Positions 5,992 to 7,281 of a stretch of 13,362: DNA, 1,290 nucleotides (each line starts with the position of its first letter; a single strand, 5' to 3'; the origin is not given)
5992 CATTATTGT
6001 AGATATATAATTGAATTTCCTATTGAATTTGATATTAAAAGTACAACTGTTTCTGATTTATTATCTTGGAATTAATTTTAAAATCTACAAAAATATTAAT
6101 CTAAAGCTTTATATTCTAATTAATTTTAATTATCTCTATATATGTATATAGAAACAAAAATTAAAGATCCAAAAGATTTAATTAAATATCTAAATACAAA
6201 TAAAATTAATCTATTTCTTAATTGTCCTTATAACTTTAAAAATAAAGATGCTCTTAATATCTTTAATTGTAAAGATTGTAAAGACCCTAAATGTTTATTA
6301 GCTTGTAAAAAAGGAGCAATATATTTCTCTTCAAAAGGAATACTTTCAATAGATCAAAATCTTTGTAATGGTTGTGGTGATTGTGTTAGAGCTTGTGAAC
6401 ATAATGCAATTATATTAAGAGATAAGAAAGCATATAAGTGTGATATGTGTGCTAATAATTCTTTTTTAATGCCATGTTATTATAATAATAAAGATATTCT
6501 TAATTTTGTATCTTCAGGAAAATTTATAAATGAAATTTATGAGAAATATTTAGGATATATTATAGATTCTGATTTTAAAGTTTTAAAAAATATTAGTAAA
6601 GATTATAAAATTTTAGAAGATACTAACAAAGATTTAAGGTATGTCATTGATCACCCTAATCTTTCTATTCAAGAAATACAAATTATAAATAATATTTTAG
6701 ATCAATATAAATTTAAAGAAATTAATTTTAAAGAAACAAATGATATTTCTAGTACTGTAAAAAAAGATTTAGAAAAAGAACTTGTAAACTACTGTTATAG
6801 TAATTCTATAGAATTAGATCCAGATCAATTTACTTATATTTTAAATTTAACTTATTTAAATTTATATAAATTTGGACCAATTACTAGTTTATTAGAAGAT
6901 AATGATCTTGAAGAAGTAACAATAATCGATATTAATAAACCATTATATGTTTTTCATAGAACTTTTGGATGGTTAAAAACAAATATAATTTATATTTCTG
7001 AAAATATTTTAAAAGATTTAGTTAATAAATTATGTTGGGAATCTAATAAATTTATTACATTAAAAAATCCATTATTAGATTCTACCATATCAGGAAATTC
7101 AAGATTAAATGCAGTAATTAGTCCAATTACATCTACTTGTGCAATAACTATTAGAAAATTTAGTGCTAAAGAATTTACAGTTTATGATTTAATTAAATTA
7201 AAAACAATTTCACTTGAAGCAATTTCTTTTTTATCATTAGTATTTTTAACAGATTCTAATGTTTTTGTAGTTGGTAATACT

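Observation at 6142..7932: Type IV filament ATPase fused to an N-terminal 12-cysteine ferredoxin-like (Fe-S) domain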

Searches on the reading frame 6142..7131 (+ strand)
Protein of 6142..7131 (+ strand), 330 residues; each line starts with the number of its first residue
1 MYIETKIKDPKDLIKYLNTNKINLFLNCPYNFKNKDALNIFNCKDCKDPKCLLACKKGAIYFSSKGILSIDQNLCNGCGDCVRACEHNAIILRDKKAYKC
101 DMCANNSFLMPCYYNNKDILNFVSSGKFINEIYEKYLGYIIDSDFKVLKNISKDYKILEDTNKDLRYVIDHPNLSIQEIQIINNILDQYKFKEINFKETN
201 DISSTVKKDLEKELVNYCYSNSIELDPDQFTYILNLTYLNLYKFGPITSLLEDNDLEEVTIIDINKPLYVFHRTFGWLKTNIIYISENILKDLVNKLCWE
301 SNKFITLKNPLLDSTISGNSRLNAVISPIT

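Call 67: search_protein_representatives(protein=window:6142-7131:+)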
Query: 330 residues. Proteins with E-value up to 0.001 (for the whole library): 1917; up to 1e-10: 124; up to 1e-30: 9. The best 150 are listed.
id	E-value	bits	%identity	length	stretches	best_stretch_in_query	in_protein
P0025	5.1e-97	341.3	54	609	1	21-330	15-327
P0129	1.9e-95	336.2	55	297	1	17-308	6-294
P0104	7.2e-48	179.8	37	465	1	24-329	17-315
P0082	1.2e-43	166.0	40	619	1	25-329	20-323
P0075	9.7e-42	159.6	37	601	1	19-329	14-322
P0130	1.9e-41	158.7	37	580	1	25-329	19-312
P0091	2.6e-36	141.8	30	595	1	28-329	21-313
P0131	4.7e-31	124.5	33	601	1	27-329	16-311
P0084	6.3e-31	124.1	36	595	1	35-329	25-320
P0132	2.7e-29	118.7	31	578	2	43-329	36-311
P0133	1.1e-28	116.7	36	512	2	219-329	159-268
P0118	6.4e-28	114.2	39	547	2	204-329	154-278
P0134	1.4e-27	113.1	38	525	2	166-329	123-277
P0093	1.5e-27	113.0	35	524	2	164-330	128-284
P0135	2.9e-27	112.1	32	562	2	33-329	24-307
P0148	2.3e-19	86.1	34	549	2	215-329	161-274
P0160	1.9e-16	76.5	26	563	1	30-329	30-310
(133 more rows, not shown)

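Call 78: search_protein_families(library=pfam, proteins=[P0160, P0133, P0148], max_evalue=0.001)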
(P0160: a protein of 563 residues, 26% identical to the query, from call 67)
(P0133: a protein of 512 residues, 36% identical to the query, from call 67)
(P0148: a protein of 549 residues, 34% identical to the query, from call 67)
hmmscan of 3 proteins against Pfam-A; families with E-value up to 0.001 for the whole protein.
P0160 (563 aa): 13 families
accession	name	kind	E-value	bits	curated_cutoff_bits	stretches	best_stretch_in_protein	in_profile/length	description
PF00437.27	T2SSE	-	9.6e-38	130.2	24.9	1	290-541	79-318/370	Type II/IV secretion system protein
PF12837.12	Fer4_6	-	9e-08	32.2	25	0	2-22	1-20/24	4Fe-4S binding domain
PF13237.11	Fer4_10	-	1.2e-05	25.6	25.5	1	4-81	3-49/53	4Fe-4S dicluster domain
PF12797.12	Fer4_2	-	1.5e-05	25.1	24.5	0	3-22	3-21/22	4Fe-4S binding domain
PF01580.24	FtsK_SpoIIIE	-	4.3e-05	23.5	24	1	352-374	37-60/221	FtsK/SpoIIIE family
PF13401.12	AAA_22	-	0.0001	23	27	1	355-449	7-58/130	AAA domain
PF00037.32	Fer4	-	0.00011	22.3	21.1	0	67-81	1-15/24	4Fe-4S binding domain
PF12838.12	Fer4_7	-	0.00012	22.9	27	0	9-81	1-45/52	4Fe-4S dicluster domain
PF12775.13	AAA_7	-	0.00012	22.1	25.8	1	344-384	24-64/181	P-loop containing dynein motor region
PF16796.11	Microtub_bd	-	0.00064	20.1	27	0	320-372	58-110/155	Microtubule binding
PF00005.33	ABC_tran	-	0.00067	20.7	25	0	348-398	6-60/137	ABC transporter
PF13191.12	AAA_16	-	0.00076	20.4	32.6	0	354-394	25-64/167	AAA ATPase domain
PF20720.3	nSTAND3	-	0.00079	19.6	27.2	0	344-386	8-51/155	Novel STAND NTPase 3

P0133 (512 aa): 12 families
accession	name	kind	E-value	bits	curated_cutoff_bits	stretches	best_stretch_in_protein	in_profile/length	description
PF00437.27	T2SSE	-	1.5e-38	132.9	24.9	1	185-444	6-276/370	Type II/IV secretion system protein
PF13247.11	Fer4_11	-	9.3e-15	55.1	26.2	1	20-100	8-92/100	4Fe-4S dicluster domain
PF00037.32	Fer4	-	1.2e-09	38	21.1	1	49-70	3-24/24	4Fe-4S binding domain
PF12838.12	Fer4_7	-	1.7e-08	35.2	27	1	22-68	2-52/52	4Fe-4S dicluster domain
PF12837.12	Fer4_6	-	2.3e-08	34.1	25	1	49-69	4-24/24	4Fe-4S binding domain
PF25160.1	LdpA_Fe-S-bd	-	4e-07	30.2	27.6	1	24-71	4-45/49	LdpA Fe-S cluster-binding domain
PF13237.11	Fer4_10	-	4.2e-07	30.2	25.5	1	20-65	7-53/53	4Fe-4S dicluster domain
PF13187.11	Fer4_9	-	4.7e-07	30.2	27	1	21-69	1-52/52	4Fe-4S dicluster domain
PF13484.11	Fer4_16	-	2.1e-05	25.6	30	0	53-78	1-28/66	4Fe-4S double cluster binding domain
PF14697.11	Fer4_21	-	2.4e-05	24.8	35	1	21-70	7-58/59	4Fe-4S dicluster domain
PF12797.12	Fer4_2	-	9.6e-05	22.6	24.5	1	49-66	5-22/22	4Fe-4S binding domain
PF12800.12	Fer4_4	-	0.00021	21.8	24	1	51-67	1-17/17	4Fe-4S binding domain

P0148 (549 aa): 15 families
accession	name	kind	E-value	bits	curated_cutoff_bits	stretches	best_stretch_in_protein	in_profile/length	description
PF00437.27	T2SSE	-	8.2e-37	127.2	24.9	1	224-475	35-288/370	Type II/IV secretion system protein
PF00037.32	Fer4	-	7e-18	64.1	21.1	2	57-78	2-23/24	4Fe-4S binding domain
PF13187.11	Fer4_9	-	1.7e-15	57.2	27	1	32-78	1-52/52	4Fe-4S dicluster domain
PF12837.12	Fer4_6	-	2.6e-15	55.9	25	1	58-78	4-24/24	4Fe-4S binding domain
PF12838.12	Fer4_7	-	3.2e-14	53.6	27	2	32-77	1-52/52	4Fe-4S dicluster domain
PF13237.11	Fer4_10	-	5.4e-12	45.9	25.5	1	32-74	8-53/53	4Fe-4S dicluster domain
PF12797.12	Fer4_2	-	1.2e-11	44.2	24.5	1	58-75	5-22/22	4Fe-4S binding domain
PF13484.11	Fer4_16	-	3.2e-09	37.9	30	0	32-63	1-29/66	4Fe-4S double cluster binding domain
PF12798.12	Fer4_3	-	6.2e-09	36.4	27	0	63-77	1-15/15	4Fe-4S binding domain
PF13183.11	Fer4_8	-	2.3e-07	31.7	27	0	86-102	52-68/68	4Fe-4S dicluster domain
PF25160.1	LdpA_Fe-S-bd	-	3.4e-07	30.4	27.6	2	69-102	9-42/49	LdpA Fe-S cluster-binding domain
PF12800.12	Fer4_4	-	5.5e-07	29.8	24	0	62-75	3-16/17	4Fe-4S binding domain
PF14697.11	Fer4_21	-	4.4e-06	27.2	35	1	32-78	7-57/59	4Fe-4S dicluster domain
PF13534.11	Fer4_17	-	0.00011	23.1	22.2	0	84-102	42-60/61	4Fe-4S dicluster domain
PF01580.24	FtsK_SpoIIIE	-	0.00054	19.9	24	0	317-336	40-59/221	FtsK/SpoIIIE family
